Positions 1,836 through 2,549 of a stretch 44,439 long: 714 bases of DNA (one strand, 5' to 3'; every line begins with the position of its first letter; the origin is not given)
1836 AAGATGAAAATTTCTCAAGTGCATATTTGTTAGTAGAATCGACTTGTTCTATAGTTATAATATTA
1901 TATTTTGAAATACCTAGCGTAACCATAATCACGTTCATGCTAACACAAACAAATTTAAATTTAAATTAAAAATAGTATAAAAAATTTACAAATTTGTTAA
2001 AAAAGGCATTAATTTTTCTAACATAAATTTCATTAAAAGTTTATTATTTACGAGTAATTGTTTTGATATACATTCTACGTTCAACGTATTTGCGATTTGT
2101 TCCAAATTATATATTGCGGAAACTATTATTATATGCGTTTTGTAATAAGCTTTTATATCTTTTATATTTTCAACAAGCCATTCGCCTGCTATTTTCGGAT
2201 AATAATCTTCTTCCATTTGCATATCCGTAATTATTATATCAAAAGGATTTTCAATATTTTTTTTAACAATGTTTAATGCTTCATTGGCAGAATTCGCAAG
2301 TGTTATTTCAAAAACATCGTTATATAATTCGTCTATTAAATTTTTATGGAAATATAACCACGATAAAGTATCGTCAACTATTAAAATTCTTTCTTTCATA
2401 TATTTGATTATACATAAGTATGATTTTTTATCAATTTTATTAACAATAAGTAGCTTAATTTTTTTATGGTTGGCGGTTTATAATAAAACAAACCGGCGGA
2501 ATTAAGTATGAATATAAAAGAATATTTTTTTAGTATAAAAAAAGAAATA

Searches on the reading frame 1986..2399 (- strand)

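Call 60: search_protein_families(library=pfam, proteins=[window:1986-2399:-], max_evalue=0.00001)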
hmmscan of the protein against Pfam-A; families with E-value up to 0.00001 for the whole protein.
window:1986-2399:- (137 aa): 1 family
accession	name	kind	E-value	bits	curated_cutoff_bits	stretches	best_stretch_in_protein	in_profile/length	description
PF00072.30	Response_reg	-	1.2e-08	35.5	30.2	1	5-108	1-91/111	Response regulator receiver domain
